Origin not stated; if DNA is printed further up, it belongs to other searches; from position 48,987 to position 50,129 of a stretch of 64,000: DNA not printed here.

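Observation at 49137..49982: RNA polymerase alpha subunit lacking the C-terminal DNA-binding domain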

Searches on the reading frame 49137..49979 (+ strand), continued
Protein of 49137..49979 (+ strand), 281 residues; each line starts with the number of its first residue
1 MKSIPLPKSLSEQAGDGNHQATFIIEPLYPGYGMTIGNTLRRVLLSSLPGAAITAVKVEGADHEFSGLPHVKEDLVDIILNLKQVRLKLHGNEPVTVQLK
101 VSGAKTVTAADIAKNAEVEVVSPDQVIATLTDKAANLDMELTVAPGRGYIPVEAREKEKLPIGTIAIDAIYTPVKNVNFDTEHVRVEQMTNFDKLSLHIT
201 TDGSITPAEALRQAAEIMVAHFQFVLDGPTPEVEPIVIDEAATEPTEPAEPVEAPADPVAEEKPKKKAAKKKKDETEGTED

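Call 19: find_encoding_contigs(protein=P0101, flank=6000, max_places=3)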
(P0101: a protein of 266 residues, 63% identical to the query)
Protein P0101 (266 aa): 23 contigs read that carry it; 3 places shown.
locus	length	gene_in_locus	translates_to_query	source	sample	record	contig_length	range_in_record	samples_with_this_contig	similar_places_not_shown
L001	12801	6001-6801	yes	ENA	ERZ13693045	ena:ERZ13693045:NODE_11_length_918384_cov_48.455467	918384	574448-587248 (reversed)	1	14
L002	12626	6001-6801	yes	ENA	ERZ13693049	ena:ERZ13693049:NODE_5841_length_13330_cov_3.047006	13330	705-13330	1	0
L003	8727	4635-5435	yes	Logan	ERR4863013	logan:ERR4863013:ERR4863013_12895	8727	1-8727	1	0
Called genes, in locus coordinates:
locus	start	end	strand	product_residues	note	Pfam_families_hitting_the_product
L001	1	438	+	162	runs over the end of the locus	-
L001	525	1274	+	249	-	-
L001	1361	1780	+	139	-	-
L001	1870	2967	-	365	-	PF12679:ABC2_membrane_2 (weak), PF12698:ABC2_membrane_3, PF01061:ABC2_membrane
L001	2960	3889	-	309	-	PF00005:ABC_tran, PF13175:AAA_15 (faint), PF13732:DrrA1-3_C (faint), PF13304:AAA_21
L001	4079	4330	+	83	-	PF01176:eIF-1a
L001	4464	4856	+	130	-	PF00416:Ribosomal_S13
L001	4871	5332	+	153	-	PF00411:Ribosomal_S11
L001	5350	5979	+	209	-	PF00163:Ribosomal_S4, PF01479:S4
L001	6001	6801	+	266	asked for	PF01193:RNA_pol_L, PF01000:RNA_pol_A_bac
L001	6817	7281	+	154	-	PF01196:Ribosomal_L17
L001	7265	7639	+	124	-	PF00572:Ribosomal_L13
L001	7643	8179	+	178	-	PF00380:Ribosomal_S9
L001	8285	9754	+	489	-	PF01943:Polysacc_synt, PF13440:Polysacc_synt_3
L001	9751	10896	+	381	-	PF13439:Glyco_transf_4, PF13579:Glyco_trans_4_4, PF20706:GT4-conflict, PF00534:Glycos_transf_1, PF13692:Glyco_trans_1_4, PF13524:Glyco_trans_1_2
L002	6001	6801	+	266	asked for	PF01193:RNA_pol_L, PF01000:RNA_pol_A_bac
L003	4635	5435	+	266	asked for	PF01193:RNA_pol_L, PF01000:RNA_pol_A_bac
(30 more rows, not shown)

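Call 20: find_encoding_contigs(protein=P0100, flank=6000, max_places=2)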
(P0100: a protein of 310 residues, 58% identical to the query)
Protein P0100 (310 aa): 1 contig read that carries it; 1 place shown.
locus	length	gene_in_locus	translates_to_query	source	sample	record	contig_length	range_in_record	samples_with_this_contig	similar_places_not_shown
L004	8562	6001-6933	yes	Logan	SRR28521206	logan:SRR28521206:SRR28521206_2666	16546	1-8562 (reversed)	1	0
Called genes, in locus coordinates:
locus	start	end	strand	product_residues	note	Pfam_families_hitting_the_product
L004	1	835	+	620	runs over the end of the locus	PF01411:tRNA-synt_2c, PF07973:tRNA_SAD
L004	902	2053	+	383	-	PF00342:PGI (faint)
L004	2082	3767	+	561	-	-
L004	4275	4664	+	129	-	PF00416:Ribosomal_S13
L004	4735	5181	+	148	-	PF00411:Ribosomal_S11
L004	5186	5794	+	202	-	PF00163:Ribosomal_S4, PF01479:S4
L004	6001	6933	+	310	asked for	PF01193:RNA_pol_L, PF01000:RNA_pol_A_bac, PF03118:RNA_pol_A_CTD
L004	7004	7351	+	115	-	PF01196:Ribosomal_L17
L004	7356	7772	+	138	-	PF00572:Ribosomal_L13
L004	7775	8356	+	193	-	PF00380:Ribosomal_S9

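Call 21: search_protein_representatives(protein=window:49137-49979:+)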
Query: 281 residues. Proteins with E-value up to 0.001 (for the whole library): 9418; up to 1e-10: 5902; up to 1e-30: 1282. The best 150 are listed.
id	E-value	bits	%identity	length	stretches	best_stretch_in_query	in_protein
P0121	6.1e-104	363.8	43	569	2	14-264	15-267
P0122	8.6e-75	268.3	42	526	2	10-220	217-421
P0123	1.3e-73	264.4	55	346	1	1-242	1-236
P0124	3.3e-73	263.1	54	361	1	1-264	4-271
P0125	4.5e-72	259.4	47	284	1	2-275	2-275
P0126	8.4e-72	258.5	49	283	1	1-271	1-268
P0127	1.7e-71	257.5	50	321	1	1-257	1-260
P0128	2.0e-71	257.2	49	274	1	3-273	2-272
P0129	4.1e-71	256.2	56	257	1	3-223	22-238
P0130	5.0e-71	256.0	52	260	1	1-227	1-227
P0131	9.1e-71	255.1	49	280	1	3-272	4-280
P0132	2.3e-70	253.8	49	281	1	2-273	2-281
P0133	3.7e-70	253.1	58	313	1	16-225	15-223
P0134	9.4e-70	251.8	51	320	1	3-250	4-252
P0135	1.4e-68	247.9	56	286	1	35-264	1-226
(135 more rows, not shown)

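Call 27: find_related_loci(query=A1, collection=genome_contigs, flank=3000)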
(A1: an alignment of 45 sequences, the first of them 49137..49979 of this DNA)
Query A1 (281 aa) in genome_contigs; peptide patterns used: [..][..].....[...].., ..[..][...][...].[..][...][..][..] (x = any residue, [..] = any of these).
600 stretches matched a pattern (row limit reached: there are more); 599 encode a relative of the query (tblastn E <= 1e-3); the best 80 are kept; 80 distinct loci.
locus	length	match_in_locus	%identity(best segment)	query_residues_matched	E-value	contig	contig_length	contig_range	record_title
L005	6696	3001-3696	59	1-233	7e-91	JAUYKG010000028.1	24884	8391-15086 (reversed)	MAG: Candidatus Veblenbacteria bacterium isolate C24_metabat.bin.183 C24_k141_1058672, whole genome shotgun sequence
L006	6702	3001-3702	53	1-234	1e-83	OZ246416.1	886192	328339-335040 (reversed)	MAG: uncultured Gammaproteobacteria bacterium isolate binchicken_co266_193 genome assembly, chromosome: 1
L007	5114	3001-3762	51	4-281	3e-82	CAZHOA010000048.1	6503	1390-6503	MAG TPA_asm: uncultured Candidatus Saccharibacteria bacterium isolate SRP193066_co2_442 genome assembly, contig: NODE_61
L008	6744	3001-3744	51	1-253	2e-81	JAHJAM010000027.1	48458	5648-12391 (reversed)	MAG: Patescibacteria group bacterium isolate Modern_marine.mb.212 Modern_marine.mb.212_k141_2320739, whole genome shotgu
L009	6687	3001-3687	51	1-229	2e-79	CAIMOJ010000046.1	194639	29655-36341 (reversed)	Candidatus Uhrbacteria bacterium isolate LJ_bin-4636 genome assembly, contig: bin-4636:46/76, whole genome shotgun seque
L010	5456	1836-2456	58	21-228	5e-78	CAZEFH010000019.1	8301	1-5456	MAG TPA_asm: uncultured Candidatus Saccharibacteria bacterium isolate binchicken_co269_92 genome assembly, contig: NODE_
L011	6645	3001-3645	55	4-222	2e-77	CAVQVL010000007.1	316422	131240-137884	MAG: uncultured Chloroflexia bacterium isolate MFD09603.bin.2.85 genome assembly, contig: contig_24798, whole genome sho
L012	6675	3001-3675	53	1-225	3e-77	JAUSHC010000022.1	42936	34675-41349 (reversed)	MAG: bacterium isolate E14_metabat.bin.167 E14_k141_1663744, whole genome shotgun sequence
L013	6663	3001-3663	54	1-222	8e-77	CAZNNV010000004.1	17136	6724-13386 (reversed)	MAG TPA_asm: uncultured Candidatus Saccharibacteria bacterium isolate SRP050083_co1_313 genome assembly, contig: NODE_13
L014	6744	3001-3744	50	1-253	1e-76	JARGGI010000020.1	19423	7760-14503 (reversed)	MAG: Patescibacteria group bacterium isolate C14-28 NODE_20_length_19423_cov_19.792050, whole genome shotgun sequence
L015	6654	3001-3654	55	1-222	2e-76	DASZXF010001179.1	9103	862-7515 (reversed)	MAG TPA_asm: Ktedonobacteraceae bacterium isolate SMAG_U6176 k141_733056, whole genome shotgun sequence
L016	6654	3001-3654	53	4-225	2e-75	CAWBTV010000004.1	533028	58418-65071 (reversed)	MAG: uncultured Chloroflexia bacterium isolate MFD04580.bin.2.124 genome assembly, contig: contig_23167, whole genome sh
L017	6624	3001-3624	56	18-225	3e-75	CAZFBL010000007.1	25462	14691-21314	MAG TPA_asm: uncultured Candidatus Saccharibacteria bacterium isolate binchicken_co228_74 genome assembly, contig: NODE_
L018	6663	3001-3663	52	8-232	3e-73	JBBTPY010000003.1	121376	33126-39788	MAG: Patescibacteria group bacterium isolate H52-bin120_1 H52_bin120_1_000000000003, whole genome shotgun sequence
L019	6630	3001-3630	55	18-227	3e-72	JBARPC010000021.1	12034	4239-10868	MAG: Minisyncoccales bacterium isolate MFD13423_ilm_asm_bin13 k127_10873, whole genome shotgun sequence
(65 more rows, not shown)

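Call 36: predict_structure(alignment_id=A1)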
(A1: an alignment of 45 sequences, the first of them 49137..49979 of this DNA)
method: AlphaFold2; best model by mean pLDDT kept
length: 281 residues; sequences in the alignment: 45
mean_pLDDT: 89.0   pTM: 0.77
mean pLDDT of the five models: 89.0, 88.9, 88.4, 87.7, 87.6
residues with pLDDT >= 90: 216; 70-90: 14; 50-70: 46; < 50: 5
segments of 3 or more residues with pLDDT < 50: 278-281
pLDDT, mean of each block of 10 residues (from residue 1): 84 95 97 97 97 98 94 98 98 98 98 97 98 98 97 94 96 98 93 98 98 97 89 59 56 59 63 53 42
secondary structure, 60 per line:
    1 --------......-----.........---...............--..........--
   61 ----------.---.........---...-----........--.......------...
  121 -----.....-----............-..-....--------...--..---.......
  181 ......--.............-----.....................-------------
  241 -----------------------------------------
elements in order: E9-14 E20-28 H32-46 E49-58 H75-83 E87-89 E95-102 E105-108 E118-120 E126-130 E136-147 H152-155 E164-166 E174-186 E189-201 H207-227

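Call 43: find_homologous_proteins(query=P0101, max_evalue=1e-10)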
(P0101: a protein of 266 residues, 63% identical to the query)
Query P0101 (266 aa): 7995 proteins with E <= 1e-10 among 8000 candidates; the best 120 are listed.
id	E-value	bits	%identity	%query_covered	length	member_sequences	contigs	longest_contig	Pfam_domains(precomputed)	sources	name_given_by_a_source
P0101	1.6e-166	570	100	100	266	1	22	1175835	PF01000.32,PF01193.30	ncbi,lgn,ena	-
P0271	1.5e-160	550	95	100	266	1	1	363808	PF01000.32,PF01193.30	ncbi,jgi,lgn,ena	ncbi:MAG: DNA-directed RNA polymerase subunit alpha [Patescibacteria group bacterium]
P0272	6.0e-150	516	92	89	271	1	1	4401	PF01000.32,PF01193.30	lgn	-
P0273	4.8e-136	470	84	100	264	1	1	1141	PF01000.32,PF01193.30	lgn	-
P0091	1.4e-120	419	74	100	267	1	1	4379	PF01000.32,PF01193.30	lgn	-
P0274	4.6e-108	378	73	85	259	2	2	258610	PF01000.32,PF01193.30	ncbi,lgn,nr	ncbi:MAG: DNA-directed RNA polymerase subunit alpha [Patescibacteria group bacterium]|nr:DNA-directe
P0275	6.7e-108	378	68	100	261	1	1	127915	PF01000.32,PF01193.30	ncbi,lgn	-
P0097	2.5e-104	366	65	100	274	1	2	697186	PF01000.32,PF01193.30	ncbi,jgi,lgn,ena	ncbi:MAG: DNA-directed RNA polymerase subunit alpha [Patescibacteria group bacterium]|jgi:DNA-direct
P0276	3.2e-104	366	66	97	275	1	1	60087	PF01000.32,PF01193.30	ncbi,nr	ncbi:MAG: DNA-directed RNA polymerase subunit alpha [bacterium]|nr:DNA-directed RNA polymerase subun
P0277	9.5e-103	361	65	100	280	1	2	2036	PF01000.32,PF01193.30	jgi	jgi:DNA-directed RNA polymerase subunit alpha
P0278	7.2e-102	358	67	85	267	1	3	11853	PF01000.32,PF01193.30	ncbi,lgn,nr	ncbi:DNA-directed RNA polymerase subunit alpha [Patescibacteria group bacterium]|nr:DNA-directed RNA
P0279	5.6e-100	352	65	94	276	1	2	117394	PF01000.32,PF01193.30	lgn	-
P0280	5.8e-100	352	64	100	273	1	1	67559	PF01000.32,PF01193.30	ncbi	-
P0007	8.1e-95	335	62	93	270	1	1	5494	PF01000.32,PF01193.30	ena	-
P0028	5.0e-94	333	64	89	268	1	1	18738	PF01000.32,PF01193.30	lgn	-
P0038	5.1e-94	332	61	100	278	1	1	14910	PF01000.32,PF01193.30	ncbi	-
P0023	1.1e-92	328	65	85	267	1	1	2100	PF01000.32,PF01193.30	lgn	-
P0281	1.5e-92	328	59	96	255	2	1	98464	PF01000.32,PF01193.30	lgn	-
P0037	1.7e-92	328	64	88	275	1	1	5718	PF01000.32,PF01193.30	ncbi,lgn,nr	ncbi:MAG: DNA-directed RNA polymerase subunit alpha [Candidatus Kerfeldbacteria bacterium]|nr:DNA-di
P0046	2.0e-92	327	65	88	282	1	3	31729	PF01000.32,PF01193.30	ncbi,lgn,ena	-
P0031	3.2e-92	327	66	85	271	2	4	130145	PF01000.32,PF01193.30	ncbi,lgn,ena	-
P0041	6.4e-92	326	58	92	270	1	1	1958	PF01000.32,PF01193.30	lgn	-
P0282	6.6e-92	326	61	94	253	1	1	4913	PF01000.32,PF01193.30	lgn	-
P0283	7.6e-92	325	57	98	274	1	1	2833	PF01000.32,PF01193.30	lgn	-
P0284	9.5e-92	325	67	84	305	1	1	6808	PF01000.32,PF01193.30,PF13656.12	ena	-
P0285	9.8e-92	325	60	95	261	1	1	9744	PF01000.32,PF01193.30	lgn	-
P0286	1.0e-91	325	62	94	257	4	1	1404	PF01000.32,PF01193.30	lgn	-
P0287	1.2e-91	325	64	85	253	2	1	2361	PF01000.32,PF01193.30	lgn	-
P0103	1.2e-91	325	65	84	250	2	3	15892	PF01000.32,PF01193.30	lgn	-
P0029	2.3e-91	324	61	88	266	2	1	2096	PF01000.32,PF01193.30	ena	-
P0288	2.4e-91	324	58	98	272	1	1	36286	PF01000.32,PF01193.30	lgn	-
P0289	2.6e-91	324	62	87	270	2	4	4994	PF01000.32,PF01193.30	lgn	-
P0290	3.2e-91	323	61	92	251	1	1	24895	PF01000.32,PF01193.30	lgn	-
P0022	3.4e-91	323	63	85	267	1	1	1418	PF01000.32,PF01193.30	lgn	-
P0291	3.9e-91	323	61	88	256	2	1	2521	PF01000.32,PF01193.30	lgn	-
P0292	4.3e-91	323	59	98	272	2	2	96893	PF01000.32,PF01193.30,PF13656.12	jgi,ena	jgi:DNA-directed RNA polymerase subunit alpha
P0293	5.8e-91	322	60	98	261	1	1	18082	PF01000.32,PF01193.30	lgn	-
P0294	9.0e-91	322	57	100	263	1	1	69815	PF01000.32,PF01193.30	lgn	-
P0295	1.1e-90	322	57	95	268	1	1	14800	PF01000.32,PF01193.30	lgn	-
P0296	1.3e-90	321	59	94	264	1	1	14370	PF01000.32,PF01193.30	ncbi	-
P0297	1.3e-90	321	57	98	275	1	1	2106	PF01000.32,PF01193.30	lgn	-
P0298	1.4e-90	321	61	89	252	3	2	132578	PF01000.32,PF01193.30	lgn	-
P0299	1.5e-90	321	60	88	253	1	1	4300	PF01000.32,PF01193.30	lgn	-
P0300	2.7e-90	320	63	83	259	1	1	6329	PF01000.32,PF01193.30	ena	-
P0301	3.6e-90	320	59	90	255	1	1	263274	PF01000.32,PF01193.30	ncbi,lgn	-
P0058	4.5e-90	320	59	100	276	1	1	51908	PF01000.32,PF01193.30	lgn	-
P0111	4.9e-90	319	64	85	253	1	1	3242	PF01000.32,PF01193.30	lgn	-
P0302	5.7e-90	319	58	100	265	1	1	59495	PF01000.32,PF01193.30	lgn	-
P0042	7.1e-90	319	61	94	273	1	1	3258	PF01000.32,PF01193.30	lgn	-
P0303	7.3e-90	319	58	89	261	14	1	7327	PF01000.32,PF01193.30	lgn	-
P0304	1.1e-89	318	61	89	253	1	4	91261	PF01000.32,PF01193.30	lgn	-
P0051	1.3e-89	318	61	90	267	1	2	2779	PF01000.32,PF01193.30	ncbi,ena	-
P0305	1.3e-89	318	62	85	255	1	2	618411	PF01000.32,PF01193.30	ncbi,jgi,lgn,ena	ncbi:MAG: DNA-directed RNA polymerase subunit alpha [Patescibacteria group bacterium]|jgi:DNA-direct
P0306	1.9e-89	317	59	88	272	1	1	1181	PF01000.32,PF01193.30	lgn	-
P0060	2.0e-89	317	58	100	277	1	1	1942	PF01000.32,PF01193.30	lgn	-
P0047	2.0e-89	317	60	91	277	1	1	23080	PF01000.32,PF01193.30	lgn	-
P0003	2.0e-89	317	57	98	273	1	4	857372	PF01000.32,PF01193.30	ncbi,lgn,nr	ncbi:MAG: DNA-directed RNA polymerase subunit alpha [Candidatus Kerfeldbacteria bacterium]|nr:DNA-di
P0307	2.3e-89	317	59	85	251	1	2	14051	PF01000.32,PF01193.30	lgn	-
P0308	2.4e-89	317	58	97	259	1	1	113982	PF01000.32,PF01193.30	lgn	-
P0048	3.5e-89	317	60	92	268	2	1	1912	PF01000.32,PF01193.30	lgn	-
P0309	4.1e-89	316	62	85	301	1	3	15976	PF01000.32,PF01193.30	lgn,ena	-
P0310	4.5e-89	316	56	98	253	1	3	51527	PF01000.32,PF01193.30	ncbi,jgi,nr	ncbi:DNA-directed RNA polymerase subunit alpha [Candidatus Parcubacteria bacterium]|jgi:DNA-directed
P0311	5.5e-89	316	58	95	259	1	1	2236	PF01000.32,PF01193.30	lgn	-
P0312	6.1e-89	316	60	87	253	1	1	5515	PF01000.32,PF01193.30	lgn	-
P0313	6.5e-89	316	57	98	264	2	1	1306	PF01000.32,PF01193.30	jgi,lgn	jgi:DNA-directed RNA polymerase subunit alpha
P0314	7.0e-89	316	60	84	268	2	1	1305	PF01000.32,PF01193.30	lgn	-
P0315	7.9e-89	315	56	94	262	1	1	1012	PF01000.32,PF01193.30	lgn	-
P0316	8.6e-89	315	58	92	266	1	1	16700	PF01000.32,PF01193.30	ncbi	ncbi:MAG: DNA-directed RNA polymerase subunit alpha [bacterium]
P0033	9.8e-89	315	57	94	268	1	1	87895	PF01000.32,PF01193.30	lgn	-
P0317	1.0e-88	315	61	87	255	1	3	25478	PF01000.32,PF01193.30,PF13656.12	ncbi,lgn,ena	ncbi:MAG: DNA-directed RNA polymerase subunit alpha [Patescibacteria group bacterium]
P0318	1.0e-88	315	58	98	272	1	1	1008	PF01000.32,PF01193.30,PF13656.12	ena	-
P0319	1.1e-88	315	61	87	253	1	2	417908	PF01000.32,PF01193.30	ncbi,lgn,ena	ncbi:MAG: DNA-directed RNA polymerase subunit alpha [Patescibacteria group bacterium]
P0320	1.3e-88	315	59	93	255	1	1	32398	PF01000.32,PF01193.30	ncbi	-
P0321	1.3e-88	315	61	92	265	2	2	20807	PF01000.32,PF01193.30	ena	-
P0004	1.4e-88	315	60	89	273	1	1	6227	PF01000.32,PF01193.30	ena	-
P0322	1.5e-88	315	58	97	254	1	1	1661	PF01000.32,PF01193.30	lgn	-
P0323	1.5e-88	315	61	85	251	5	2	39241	PF01000.32,PF01193.30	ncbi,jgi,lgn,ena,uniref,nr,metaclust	ncbi:MAG: DNA-directed RNA polymerase subunit alpha [Candidatus Kerfeldbacteria bacterium CG08_land_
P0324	1.6e-88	315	62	84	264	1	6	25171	PF01000.32,PF01193.30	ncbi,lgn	-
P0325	1.7e-88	314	56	98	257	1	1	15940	PF01000.32,PF01193.30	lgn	-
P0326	1.8e-88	314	55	94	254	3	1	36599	PF01000.32,PF01193.30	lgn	-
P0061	2.1e-88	314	59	100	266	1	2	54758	PF01000.32,PF01193.30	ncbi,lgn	-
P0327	2.1e-88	314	62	85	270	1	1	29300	PF01000.32,PF01193.30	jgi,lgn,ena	-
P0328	2.2e-88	314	55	94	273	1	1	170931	PF01000.32,PF01193.30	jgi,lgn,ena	-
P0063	2.5e-88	314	58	100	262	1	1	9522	PF01000.32,PF01193.30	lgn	-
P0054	2.6e-88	314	58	89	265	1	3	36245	PF01000.32,PF01193.30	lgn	-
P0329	2.6e-88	314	58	94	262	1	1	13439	PF01000.32,PF01193.30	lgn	-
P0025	3.4e-88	313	61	85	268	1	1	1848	PF01000.32,PF01193.30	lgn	-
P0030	3.5e-88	313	58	100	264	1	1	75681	PF01000.32,PF01193.30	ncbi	-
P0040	3.5e-88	313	59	94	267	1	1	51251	PF01000.32,PF01193.30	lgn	-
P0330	3.5e-88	313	59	90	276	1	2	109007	PF01000.32,PF01193.30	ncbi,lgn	-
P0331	4.0e-88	313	64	84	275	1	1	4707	PF01000.32,PF01193.30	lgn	-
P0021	4.0e-88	313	61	85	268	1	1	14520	PF01000.32,PF01193.30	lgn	-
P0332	4.1e-88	313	57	95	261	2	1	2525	PF01000.32,PF01193.30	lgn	-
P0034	5.0e-88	313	63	85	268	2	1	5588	PF01000.32,PF01193.30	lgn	-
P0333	5.1e-88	313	57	98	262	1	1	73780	PF01000.32,PF01193.30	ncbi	-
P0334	5.2e-88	313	59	87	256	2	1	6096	PF01000.32,PF01193.30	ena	-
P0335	5.5e-88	313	61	89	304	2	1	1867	PF01000.32,PF01193.30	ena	-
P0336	6.0e-88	313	55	98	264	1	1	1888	PF01000.32,PF01193.30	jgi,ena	-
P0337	6.4e-88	313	59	94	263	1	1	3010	PF01000.32,PF01193.30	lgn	-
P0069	6.7e-88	312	59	91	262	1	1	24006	PF01000.32,PF01193.30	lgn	-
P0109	6.9e-88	312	63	84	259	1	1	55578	PF01000.32,PF01193.30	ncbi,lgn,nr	ncbi:MAG: DNA-directed RNA polymerase subunit alpha [Candidatus Kerfeldbacteria bacterium]|nr:DNA-di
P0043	7.4e-88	312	58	100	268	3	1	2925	PF01000.32,PF01193.30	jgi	jgi:DNA-directed RNA polymerase subunit alpha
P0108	7.7e-88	312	63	84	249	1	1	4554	PF01000.32,PF01193.30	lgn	-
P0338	8.0e-88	312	59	94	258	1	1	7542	PF01000.32,PF01193.30,PF13656.12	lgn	-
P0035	8.2e-88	312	60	91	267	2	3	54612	PF01000.32,PF01193.30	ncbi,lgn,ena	ncbi:MAG: DNA-directed RNA polymerase subunit alpha [Patescibacteria group bacterium]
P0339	1.1e-87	312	63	84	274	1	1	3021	PF01000.32,PF01193.30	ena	-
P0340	1.4e-87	311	59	87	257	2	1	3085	PF01000.32,PF01193.30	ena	-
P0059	1.4e-87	311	58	100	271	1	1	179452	PF01000.32,PF01193.30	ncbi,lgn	-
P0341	1.4e-87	311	55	97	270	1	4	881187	PF01000.32,PF01193.30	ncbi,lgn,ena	-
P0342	1.5e-87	311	61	84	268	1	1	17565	PF01000.32,PF01193.30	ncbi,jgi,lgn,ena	ncbi:MAG: DNA-directed RNA polymerase subunit alpha [Candidatus Buchananbacteria bacterium]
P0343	1.5e-87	311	58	98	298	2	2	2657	PF01000.32,PF01193.30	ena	-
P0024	1.5e-87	311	58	94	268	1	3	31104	PF01000.32,PF01193.30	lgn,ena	-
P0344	1.9e-87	311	57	98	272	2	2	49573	PF01000.32,PF01193.30,PF13656.12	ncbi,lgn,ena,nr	ncbi:DNA-directed RNA polymerase subunit alpha [Patescibacteria group bacterium]|nr:DNA-directed RNA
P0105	2.0e-87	311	56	99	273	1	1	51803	PF01000.32,PF01193.30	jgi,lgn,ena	-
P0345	2.4e-87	311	57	92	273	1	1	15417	PF01000.32,PF01193.30,PF13656.12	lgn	-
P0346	2.4e-87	311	62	85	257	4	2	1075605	PF01000.32,PF01193.30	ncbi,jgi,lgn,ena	ncbi:MAG: DNA-directed RNA polymerase subunit alpha [Patescibacteria group bacterium]|jgi:DNA-direct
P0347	2.8e-87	310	58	100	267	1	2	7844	PF01000.32,PF01193.30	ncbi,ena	-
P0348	2.9e-87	310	63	84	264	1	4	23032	PF01000.32,PF01193.30,PF13656.12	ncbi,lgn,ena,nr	ncbi:DNA-directed RNA polymerase subunit alpha [Patescibacteria group bacterium]|nr:DNA-directed RNA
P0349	3.0e-87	310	55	99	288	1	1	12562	PF01000.32,PF01193.30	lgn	-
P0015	3.7e-87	310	59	94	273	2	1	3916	PF01000.32,PF01193.30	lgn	-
